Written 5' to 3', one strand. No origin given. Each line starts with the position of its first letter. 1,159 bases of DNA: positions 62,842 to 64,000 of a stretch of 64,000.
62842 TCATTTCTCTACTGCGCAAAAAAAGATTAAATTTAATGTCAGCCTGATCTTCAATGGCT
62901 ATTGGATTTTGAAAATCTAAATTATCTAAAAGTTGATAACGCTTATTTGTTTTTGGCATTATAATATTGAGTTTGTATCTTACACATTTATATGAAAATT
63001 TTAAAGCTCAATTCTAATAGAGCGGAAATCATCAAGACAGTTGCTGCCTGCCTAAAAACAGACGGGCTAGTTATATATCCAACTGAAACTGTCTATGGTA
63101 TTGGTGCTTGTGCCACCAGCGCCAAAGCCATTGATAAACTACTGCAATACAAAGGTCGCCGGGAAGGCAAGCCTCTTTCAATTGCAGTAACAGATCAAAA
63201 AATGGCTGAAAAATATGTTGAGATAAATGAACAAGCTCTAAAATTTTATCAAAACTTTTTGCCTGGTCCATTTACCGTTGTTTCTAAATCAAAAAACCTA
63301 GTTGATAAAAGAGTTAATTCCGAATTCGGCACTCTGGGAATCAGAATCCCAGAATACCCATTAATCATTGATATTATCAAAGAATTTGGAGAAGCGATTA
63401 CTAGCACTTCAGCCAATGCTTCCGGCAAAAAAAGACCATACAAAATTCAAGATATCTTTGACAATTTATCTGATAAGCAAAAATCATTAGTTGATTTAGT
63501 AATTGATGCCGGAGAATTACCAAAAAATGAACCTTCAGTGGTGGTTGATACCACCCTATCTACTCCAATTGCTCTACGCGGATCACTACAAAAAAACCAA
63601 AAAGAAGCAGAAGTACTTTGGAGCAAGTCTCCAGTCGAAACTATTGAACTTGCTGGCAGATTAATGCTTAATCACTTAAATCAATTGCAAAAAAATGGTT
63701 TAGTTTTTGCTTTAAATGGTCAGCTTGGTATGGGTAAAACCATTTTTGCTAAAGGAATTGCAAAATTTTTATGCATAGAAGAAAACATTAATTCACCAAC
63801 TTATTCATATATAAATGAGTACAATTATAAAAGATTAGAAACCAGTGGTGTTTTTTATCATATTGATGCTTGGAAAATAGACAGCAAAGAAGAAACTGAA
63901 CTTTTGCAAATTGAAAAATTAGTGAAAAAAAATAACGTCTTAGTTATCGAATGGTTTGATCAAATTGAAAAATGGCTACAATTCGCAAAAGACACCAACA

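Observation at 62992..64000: TsaC(YrdC)-TsaE fusion protein in the t6A pathway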

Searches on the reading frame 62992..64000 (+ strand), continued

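Call 27: search_solved_structures(query=L001:1187-2260:+, max_evalue=0.001, show_alignments=0)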
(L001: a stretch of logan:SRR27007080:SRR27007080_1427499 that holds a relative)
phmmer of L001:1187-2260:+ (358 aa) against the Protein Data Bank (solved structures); distinct sequences matched with E-value up to 0.001: 18.
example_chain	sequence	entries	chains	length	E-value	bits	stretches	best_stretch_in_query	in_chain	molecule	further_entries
9d3h_A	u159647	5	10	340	3.5e-28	102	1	12-198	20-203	Threonylcarbamoyl-AMP synthase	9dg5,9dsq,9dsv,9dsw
1jcu_A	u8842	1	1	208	1.7e-27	99.8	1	11-197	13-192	conserved protein MTH1692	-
2eqa_A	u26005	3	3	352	1.6e-25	93.3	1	4-197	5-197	Hypothetical protein ST1526 | Putative uncharacterized protein ST1526 | YrdC/Sua5 family protein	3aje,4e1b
6f89_A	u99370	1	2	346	3e-21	79.2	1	14-198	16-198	Threonylcarbamoyl-AMP synthase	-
6f87_A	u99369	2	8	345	3.1e-21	79.2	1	14-198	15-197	Threonylcarbamoyl-AMP synthase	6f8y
1k7j_A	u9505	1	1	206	7.1e-17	64.9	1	12-197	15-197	Protein yciO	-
1kk9_A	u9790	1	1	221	9.1e-17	64.5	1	12-197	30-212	probable translation factor yciO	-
1hru_A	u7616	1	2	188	1.3e-13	54.1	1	12-147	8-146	YRDC GENE PRODUCT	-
2mx1_A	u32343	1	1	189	1.6e-13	53.8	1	13-147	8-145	Threonylcarbamoyl-AMP synthase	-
8ide_A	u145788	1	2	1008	2e-13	53.5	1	17-158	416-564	N(6)-L-threonylcarbamoyladenine synthase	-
9zw5_A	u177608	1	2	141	5.2e-12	48.9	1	232-329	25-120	tRNA threonylcarbamoyladenosine biosynthesis protein TsaE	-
5np9_A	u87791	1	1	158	1.4e-11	47.4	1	232-330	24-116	tRNA threonylcarbamoyladenosine biosynthesis protein TsaE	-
5mvr_A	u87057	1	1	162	1.5e-11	47.4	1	232-330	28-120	tRNA threonylcarbamoyladenosine biosynthesis protein TsaE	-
1htw_A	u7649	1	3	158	5.7e-11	45.4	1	235-329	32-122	HI0065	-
1fl9_A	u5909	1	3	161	5.8e-11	45.4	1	235-329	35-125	HYPOTHETICAL PROTEIN HI0065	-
6nak_D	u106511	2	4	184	9.7e-10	41.4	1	216-328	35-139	TsaE | ATPase YjeE, predicted to have essential role in cell wall biosynthesis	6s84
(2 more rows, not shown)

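Call 29: find_related_loci(query=A1, collection=genome_contigs, flank=10000)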
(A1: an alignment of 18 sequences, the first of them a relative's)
Query A1 (358 aa) in genome_contigs; peptide patterns used: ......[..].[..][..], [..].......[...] (x = any residue, [..] = any of these).
600 stretches matched a pattern (row limit reached: there are more); 592 encode a relative of the query (tblastn E <= 1e-3); the best 80 are kept; 80 distinct loci.
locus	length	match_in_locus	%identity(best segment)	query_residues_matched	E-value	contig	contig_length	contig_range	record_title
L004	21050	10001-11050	52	7-350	3e-121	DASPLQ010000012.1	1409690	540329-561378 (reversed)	MAG TPA_asm: Vitreimonas sp. isolate SMAG_U12069 k141_91001, whole genome shotgun sequence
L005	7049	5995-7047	51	1-349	6e-115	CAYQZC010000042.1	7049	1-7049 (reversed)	MAG TPA_asm: uncultured Pseudomonadales bacterium isolate SRP292972_co1_124 genome assembly, contig: NODE_4335_length_70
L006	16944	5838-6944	50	1-343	2e-110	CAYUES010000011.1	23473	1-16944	MAG TPA_asm: uncultured Pseudomonadales bacterium isolate SRP329715_co2_11 genome assembly, contig: NODE_4305_length_234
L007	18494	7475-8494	48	7-340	2e-93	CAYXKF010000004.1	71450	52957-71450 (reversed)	MAG TPA_asm: uncultured Candidatus Saccharibacteria bacterium isolate SRP257259_co1_189 genome assembly, contig: NODE_33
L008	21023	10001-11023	47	2-338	1e-89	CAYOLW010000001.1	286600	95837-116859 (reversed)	MAG TPA_asm: uncultured Candidatus Saccharibacteria bacterium isolate SRP286056_co2_557 genome assembly, contig: NODE_20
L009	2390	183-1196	39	14-352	3e-79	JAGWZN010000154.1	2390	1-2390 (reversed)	MAG: Patescibacteria group bacterium isolate REEB54 contig-150_63674, whole genome shotgun sequence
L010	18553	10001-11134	38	1-352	2e-73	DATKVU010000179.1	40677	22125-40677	MAG TPA_asm: Clostridia bacterium isolate SMAG_U14141 k141_2845047, whole genome shotgun sequence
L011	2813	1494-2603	37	1-354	1e-62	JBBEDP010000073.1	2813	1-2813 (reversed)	MAG: Patescibacteria group bacterium isolate LejiaF_33_12 Lejia_F_43914_length_2813_cov_7, whole genome shotgun sequence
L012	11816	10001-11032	36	1-344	5e-61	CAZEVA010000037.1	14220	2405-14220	MAG TPA_asm: uncultured Gammaproteobacteria bacterium isolate SRP067234_co1_307 genome assembly, contig: k99_580413, who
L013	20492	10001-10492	42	14-186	8e-34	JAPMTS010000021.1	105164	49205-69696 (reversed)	MAG: Candidatus Methanoperedens sp. isolate RBG 1 RBG_16_Archaea_41_19_RBG_16_scaffold_73, whole genome shotgun sequence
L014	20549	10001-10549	37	11-196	8e-33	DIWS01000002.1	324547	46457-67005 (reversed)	MAG TPA_asm: Actinobacteria bacterium UBA6100 UBA6100_contig_1119, whole genome shotgun sequence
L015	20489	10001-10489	43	14-186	1e-31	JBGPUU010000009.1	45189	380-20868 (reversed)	MAG: Candidatus Methanoperedens sp. isolate OBJ1_062018_110_35 k141_208724_length_45189_cov_17.6263, whole genome shotgu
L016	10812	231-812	40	1-196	3e-31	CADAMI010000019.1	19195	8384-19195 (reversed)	MAG: uncultured Erysipelotrichaceae bacterium isolate RUG13428 genome assembly, contig: RUG13428_asm_19, whole genome sh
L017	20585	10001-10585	39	1-196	4e-31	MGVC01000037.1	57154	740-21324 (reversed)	MAG: Elusimicrobia bacterium RIFOXYA2_FULL_39_19 rifoxya2_full_scaffold_261, whole genome shotgun sequence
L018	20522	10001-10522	40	4-186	1e-30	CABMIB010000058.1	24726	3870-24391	uncultured archaeon isolate LFW-280_3_1 genome assembly, contig: LFW28031_42, whole genome shotgun sequence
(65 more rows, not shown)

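Call 33: find_encoding_contigs(protein=P0109, flank=10000, max_places=2)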
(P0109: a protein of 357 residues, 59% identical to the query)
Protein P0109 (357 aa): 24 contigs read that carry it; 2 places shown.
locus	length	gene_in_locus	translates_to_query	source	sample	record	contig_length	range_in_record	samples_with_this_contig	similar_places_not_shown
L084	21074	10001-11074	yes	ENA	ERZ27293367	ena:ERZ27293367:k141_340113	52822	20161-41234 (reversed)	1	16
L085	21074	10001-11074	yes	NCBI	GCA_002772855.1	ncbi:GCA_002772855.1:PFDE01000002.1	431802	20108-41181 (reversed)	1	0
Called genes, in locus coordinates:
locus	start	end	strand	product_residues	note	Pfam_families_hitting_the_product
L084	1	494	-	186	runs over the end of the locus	-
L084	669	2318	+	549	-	-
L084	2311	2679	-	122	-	PF00072:Response_reg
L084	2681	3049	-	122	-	PF00072:Response_reg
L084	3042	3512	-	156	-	PF01243:PNPOx_N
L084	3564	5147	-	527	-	-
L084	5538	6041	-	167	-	-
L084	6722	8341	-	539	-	PF00118:Cpn60_TCP1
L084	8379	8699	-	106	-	PF00166:Cpn10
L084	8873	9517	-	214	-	PF01145:Band_7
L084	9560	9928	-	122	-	-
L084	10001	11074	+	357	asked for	PF01300:Sua5_yciO_yrdC, PF02367:TsaE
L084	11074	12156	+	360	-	PF00814:TsaD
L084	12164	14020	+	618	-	-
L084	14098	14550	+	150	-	PF01668:SmpB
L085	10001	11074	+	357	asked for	PF01300:Sua5_yciO_yrdC, PF02367:TsaE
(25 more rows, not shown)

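Call 34: find_encoding_contigs(protein=P0061, flank=10000, max_places=2)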
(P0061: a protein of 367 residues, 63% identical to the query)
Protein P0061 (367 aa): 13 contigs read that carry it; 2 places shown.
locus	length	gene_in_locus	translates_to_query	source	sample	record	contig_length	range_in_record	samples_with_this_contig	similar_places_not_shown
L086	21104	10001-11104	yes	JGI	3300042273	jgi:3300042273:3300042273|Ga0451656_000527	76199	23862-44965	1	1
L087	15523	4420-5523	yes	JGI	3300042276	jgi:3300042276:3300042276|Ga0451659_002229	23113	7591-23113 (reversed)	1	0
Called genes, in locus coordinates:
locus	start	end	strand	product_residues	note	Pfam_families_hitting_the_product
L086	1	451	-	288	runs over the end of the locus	PF13495:Phage_int_SAM_4, PF02899:Phage_int_SAM_1, PF00589:Phage_integrase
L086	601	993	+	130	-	PF04977:DivIC (weak)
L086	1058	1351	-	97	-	PF12844:HTH_19, PF13560:HTH_31, PF01381:HTH_3, PF13443:HTH_26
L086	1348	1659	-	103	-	PF05973:Gp49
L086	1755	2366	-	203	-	PF00657:Lipase_GDSL, PF13472:Lipase_GDSL_2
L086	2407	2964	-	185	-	PF06821:Ser_hydrolase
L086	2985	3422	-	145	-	-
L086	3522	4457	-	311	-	PF00696:AA_kinase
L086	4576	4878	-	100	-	-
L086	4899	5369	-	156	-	PF00293:NUDIX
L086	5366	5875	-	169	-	-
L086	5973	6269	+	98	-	-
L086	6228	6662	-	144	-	-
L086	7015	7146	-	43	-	-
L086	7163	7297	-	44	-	-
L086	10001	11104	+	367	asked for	PF01300:Sua5_yciO_yrdC, PF02367:TsaE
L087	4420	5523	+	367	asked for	PF01300:Sua5_yciO_yrdC, PF02367:TsaE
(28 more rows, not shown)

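Call 35: find_encoding_contigs(protein=P0118, flank=10000, max_places=2)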
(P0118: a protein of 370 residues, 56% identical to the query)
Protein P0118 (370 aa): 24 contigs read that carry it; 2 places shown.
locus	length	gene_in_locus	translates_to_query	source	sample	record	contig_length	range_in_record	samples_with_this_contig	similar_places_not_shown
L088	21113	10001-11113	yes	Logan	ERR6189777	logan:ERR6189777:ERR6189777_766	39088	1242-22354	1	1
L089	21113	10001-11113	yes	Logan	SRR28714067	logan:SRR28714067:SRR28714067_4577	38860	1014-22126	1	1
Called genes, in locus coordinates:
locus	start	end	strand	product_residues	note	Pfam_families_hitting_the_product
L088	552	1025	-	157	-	-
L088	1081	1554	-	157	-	-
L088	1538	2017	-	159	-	-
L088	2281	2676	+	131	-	PF11969:DcpS_C, PF01230:HIT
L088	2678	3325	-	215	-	PF06508:QueC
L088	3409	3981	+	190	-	PF13302:Acetyltransf_3, PF00583:Acetyltransf_1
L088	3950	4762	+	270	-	PF19798:Sulfotransfer_5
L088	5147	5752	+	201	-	PF02578:Cu-oxidase_4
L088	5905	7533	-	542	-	PF00118:Cpn60_TCP1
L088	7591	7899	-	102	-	PF00166:Cpn10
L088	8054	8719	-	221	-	PF01145:Band_7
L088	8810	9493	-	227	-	PF02096:60KD_IMP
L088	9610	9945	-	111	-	-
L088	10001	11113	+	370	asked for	PF01300:Sua5_yciO_yrdC, PF02367:TsaE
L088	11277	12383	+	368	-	PF00814:TsaD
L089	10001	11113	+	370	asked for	PF01300:Sua5_yciO_yrdC, PF02367:TsaE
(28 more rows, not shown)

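Call 47: predict_structure(alignment_id=A1)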
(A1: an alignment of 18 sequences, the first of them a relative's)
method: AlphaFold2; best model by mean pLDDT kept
length: 358 residues; sequences in the alignment: 18
mean_pLDDT: 83.8   pTM: 0.54
mean pLDDT of the five models: 83.8, 82.2, 80.6, 78.7, 77.9
residues with pLDDT >= 90: 156; 70-90: 156; 50-70: 25; < 50: 21
segments of 3 or more residues with pLDDT < 50: 190-205, 356-358
pLDDT, mean of each block of 10 residues (from residue 1): 87 96 96 90 94 69 89 91 81 85 88 84 93 94 72 88 93 84 63 31 55 83 80 90 85 92 81 83 90 86 90 95 91 88 88 65
secondary structure, 60 per line:
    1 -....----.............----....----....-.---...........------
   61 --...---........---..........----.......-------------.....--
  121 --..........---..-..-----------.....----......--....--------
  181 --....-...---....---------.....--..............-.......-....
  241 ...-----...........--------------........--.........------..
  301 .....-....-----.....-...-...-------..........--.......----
elements in order: E2-5 H10-22 E27-30 E35-38 H44-54 E63-65 H69-75 H80-89 E94-100 E114-118 H123-132 H152-156 H161-166 E169-172 E183-186 H194-197 E207-211 H214-227 H229-235 E237-243 H249-259 E274-281 E284-292 H299-305 H307-310 E316-320 E336-345 E348-354

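Call 49: search_protein_representatives(protein=P0001)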
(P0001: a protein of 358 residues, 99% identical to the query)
Query: 358 residues. Proteins with E-value up to 0.001 (for the whole library): 32858; up to 1e-10: 10974; up to 1e-30: 199. The best 150 are listed.
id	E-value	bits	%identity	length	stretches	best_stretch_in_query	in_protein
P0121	1.0e-115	402.9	55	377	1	2-357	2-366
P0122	8.1e-105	367.1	53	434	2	2-199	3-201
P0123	5.6e-101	354.5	51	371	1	15-332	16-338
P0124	1.4e-100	353.2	52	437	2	106-333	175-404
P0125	1.6e-97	343.1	49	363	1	1-340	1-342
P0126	5.6e-94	331.5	52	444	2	102-352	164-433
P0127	5.7e-91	321.6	47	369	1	11-340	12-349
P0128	1.5e-90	320.2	49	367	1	1-353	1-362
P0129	1.0e-87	310.9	44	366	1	6-343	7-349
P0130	2.4e-85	303.1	47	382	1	1-346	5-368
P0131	9.4e-85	301.2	47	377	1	2-332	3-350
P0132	1.0e-84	301.1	46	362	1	1-345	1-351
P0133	6.7e-84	298.4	47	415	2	104-329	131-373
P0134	7.1e-84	298.3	44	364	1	1-333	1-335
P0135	2.7e-82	293.1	45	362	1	4-333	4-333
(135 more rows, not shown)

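Call 52: fold_search(model_id=the predicted structure, library=pdb)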
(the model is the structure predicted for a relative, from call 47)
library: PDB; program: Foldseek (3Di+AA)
matches with E <= 10: 1009; with E <= 0.001: 38
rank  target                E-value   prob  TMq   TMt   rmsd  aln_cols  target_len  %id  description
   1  6f87_A                3.6e-19  1.00  0.48  0.50  16.3       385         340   18  Crystal structure of P. abyssi Sua5 complexed with L-threonine and PPi (released 2018-04-25)
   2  6f89_B                1.5e-18  1.00  0.49  0.54  15.9       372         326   18  Structure of H234A/Y235A P.abyssi Sua5 (released 2018-04-25)
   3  9dsq_B                2.4e-18  1.00  0.49  0.54  15.4       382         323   23  Thermotoga maritima threonylcarbamoyl adenylate synthase (TsaC2) in complex with products TC-AMP and pyrophosphate (released 2025-10-29)
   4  9dsv_A                3.7e-18  1.00  0.49  0.54  14.6       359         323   22  Thermotoga maritima threonylcarbamoyl adenylate synthase (TsaC2) in complex with N-carboxy-L-threonine, magnesium and  (released 2025-10-29)
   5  9dg5_B                4.1e-18  1.00  0.49  0.53  13.7       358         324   22  Thermotoga maritima threonylcarbamoyl adenylate synthase (TsaC2) in complex with L-threonine, magnesium and ATP (released 2025-11-12)
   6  9dsq_A                4.1e-18  1.00  0.49  0.55  15.1       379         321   22  Thermotoga maritima threonylcarbamoyl adenylate synthase (TsaC2) in complex with products TC-AMP and pyrophosphate (released 2025-10-29)
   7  2eqa                  6.7e-18  1.00  0.48  0.52  15.4       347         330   21  Crystal Structure of the hypothetical Sua5 protein from Sulfolobus tokodaii (released 2008-01-15)
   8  3aje                  7.5e-18  1.00  0.48  0.52  15.8       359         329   21  Crystal structure of S. tokodaii Sua5 complexed with L-threonine and AMPPNP (released 2011-04-13)
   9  6f89_A                8.0e-18  1.00  0.49  0.51  14.8       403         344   19  Structure of H234A/Y235A P.abyssi Sua5 (released 2018-04-25)
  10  9dsw_B                1.3e-17  1.00  0.49  0.54  14.6       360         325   21  Thermotoga maritima threonylcarbamoyl adenylate synthase (TsaC2) in complex with L-threonine (released 2025-10-29)
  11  6f8y_C                1.4e-17  1.00  0.48  0.50  16.2       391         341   18  Crystal structure of P. abyssi Sua5 complexed with L-threonine (released 2018-04-25)
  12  9d3h_B                1.8e-17  1.00  0.49  0.52  15.0       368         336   22  Thermotoga maritima threonylcarbamoyl adenylate synthase (TsaC2) in complex with N-carboxy-L-threonine, magnesium and  (released 2025-12-10)
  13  9d3h_A                4.8e-17  1.00  0.49  0.52  14.5       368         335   22  Thermotoga maritima threonylcarbamoyl adenylate synthase (TsaC2) in complex with N-carboxy-L-threonine, magnesium and  (released 2025-12-10)
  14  1k7j                  3.4e-13  1.00  0.47  0.80   2.4       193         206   23  Structural Genomics, protein TF1 (released 2002-08-14)
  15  1hru_B                1.5e-12  1.00  0.42  0.79   3.4       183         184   23  THE STRUCTURE OF THE YRDC GENE PRODUCT FROM E.COLI (released 2001-01-31)
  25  6s84_B                2.7e-09  1.00  0.35  0.74   3.4       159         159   23  TsaBDE complex from Thermotoga maritima (released 2019-07-17)
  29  6s84_E                1.1e-08  1.00  0.35  0.74   3.3       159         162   24  TsaBDE complex from Thermotoga maritima (released 2019-07-17)
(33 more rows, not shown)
